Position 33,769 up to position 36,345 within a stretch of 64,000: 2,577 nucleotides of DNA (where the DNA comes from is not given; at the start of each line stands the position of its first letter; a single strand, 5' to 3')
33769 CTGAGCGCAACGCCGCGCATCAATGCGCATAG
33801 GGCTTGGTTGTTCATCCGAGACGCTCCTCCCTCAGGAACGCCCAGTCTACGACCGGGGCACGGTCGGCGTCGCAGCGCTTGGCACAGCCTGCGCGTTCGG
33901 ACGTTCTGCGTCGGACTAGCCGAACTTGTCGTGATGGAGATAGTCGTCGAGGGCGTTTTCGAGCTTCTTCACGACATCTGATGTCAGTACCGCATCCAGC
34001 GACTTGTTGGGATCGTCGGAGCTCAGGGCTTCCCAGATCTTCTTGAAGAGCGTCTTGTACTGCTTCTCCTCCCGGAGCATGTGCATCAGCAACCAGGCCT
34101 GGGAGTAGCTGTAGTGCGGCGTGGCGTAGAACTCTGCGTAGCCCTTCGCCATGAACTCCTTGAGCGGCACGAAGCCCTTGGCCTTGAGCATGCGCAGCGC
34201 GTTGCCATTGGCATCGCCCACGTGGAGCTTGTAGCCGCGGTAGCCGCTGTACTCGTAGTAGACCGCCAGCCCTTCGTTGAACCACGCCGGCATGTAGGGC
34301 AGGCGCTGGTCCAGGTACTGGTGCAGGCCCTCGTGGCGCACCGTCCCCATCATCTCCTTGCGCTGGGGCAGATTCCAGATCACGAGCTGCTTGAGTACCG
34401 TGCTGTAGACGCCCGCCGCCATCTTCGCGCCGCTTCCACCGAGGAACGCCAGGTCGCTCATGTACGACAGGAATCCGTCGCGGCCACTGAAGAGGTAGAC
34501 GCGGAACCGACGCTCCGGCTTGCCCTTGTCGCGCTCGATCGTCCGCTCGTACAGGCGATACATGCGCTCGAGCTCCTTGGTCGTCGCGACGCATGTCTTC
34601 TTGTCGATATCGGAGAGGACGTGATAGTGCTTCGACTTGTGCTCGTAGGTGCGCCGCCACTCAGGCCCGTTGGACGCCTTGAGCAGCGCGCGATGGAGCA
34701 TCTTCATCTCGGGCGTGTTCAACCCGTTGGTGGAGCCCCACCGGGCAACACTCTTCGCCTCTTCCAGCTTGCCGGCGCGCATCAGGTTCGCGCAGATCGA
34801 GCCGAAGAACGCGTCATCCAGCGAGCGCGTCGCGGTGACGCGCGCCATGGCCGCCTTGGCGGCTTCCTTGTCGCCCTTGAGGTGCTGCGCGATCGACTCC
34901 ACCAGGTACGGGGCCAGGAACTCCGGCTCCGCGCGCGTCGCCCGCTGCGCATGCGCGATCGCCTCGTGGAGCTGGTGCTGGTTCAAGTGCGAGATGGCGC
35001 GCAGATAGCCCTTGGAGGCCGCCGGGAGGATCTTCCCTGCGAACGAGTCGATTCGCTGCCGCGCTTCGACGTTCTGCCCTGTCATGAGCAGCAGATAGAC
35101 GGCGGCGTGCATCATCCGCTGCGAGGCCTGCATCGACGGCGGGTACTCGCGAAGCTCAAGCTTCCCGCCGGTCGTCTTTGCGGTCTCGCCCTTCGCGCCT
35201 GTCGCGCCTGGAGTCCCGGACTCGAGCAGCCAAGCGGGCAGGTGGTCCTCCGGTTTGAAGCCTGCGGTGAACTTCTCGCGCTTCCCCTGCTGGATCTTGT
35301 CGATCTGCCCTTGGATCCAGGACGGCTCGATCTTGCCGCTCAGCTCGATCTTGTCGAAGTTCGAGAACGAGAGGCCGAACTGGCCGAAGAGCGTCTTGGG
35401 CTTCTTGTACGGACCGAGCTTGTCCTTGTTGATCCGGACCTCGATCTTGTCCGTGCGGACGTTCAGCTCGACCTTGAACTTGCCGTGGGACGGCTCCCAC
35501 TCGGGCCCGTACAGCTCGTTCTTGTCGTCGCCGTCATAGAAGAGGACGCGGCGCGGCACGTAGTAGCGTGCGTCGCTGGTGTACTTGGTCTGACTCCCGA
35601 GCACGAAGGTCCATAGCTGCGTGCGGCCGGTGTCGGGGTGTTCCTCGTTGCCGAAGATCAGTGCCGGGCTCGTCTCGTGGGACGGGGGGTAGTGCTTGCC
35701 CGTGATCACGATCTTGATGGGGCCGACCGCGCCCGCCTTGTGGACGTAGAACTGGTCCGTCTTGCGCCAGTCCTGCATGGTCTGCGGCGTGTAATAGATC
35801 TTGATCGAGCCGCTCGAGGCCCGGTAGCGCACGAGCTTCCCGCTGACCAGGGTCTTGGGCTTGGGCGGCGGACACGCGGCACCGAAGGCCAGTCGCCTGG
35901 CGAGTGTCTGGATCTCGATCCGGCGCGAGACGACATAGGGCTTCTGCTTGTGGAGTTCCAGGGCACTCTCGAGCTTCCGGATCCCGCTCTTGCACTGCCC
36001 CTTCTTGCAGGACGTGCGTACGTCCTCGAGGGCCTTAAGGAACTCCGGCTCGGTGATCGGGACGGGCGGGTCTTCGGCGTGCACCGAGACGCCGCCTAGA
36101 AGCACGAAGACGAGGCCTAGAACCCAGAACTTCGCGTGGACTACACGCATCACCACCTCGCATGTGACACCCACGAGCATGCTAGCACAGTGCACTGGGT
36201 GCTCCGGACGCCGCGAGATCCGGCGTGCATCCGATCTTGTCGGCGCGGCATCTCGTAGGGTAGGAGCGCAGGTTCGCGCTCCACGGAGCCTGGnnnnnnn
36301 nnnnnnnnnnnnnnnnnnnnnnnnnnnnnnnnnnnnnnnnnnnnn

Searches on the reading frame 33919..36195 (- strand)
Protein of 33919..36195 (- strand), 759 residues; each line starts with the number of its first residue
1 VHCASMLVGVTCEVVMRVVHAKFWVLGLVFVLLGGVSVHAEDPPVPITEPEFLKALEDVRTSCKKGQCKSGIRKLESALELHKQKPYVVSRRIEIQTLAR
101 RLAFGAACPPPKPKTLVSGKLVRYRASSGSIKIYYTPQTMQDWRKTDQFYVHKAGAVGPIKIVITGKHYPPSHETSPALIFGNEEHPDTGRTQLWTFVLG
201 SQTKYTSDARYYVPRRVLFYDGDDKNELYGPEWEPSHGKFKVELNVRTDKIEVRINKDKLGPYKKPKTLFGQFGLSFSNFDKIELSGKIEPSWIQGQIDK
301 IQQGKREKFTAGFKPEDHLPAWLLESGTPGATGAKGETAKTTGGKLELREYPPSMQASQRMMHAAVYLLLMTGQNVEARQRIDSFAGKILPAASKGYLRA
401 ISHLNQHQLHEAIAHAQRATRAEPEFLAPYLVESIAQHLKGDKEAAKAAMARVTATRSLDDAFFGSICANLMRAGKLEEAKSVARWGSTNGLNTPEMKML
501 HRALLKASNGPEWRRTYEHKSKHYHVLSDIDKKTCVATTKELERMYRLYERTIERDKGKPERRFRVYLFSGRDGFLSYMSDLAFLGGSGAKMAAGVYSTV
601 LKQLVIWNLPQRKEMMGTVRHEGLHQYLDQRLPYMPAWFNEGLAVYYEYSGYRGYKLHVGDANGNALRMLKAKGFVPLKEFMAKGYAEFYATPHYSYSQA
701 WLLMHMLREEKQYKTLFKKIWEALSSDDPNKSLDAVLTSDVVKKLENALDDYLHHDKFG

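Call 29: search_protein_families(library=pfam, proteins=[window:33919-36195:-], max_evalue=0.0001)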
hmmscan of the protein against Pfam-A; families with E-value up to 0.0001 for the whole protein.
window:33919-36195:- (759 aa): 1 family
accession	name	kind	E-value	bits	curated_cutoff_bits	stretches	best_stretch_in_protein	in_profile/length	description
PF07607.17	DUF1570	-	1.1e-06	29.4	22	1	617-720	3-119/129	Protein of unknown function (DUF1570)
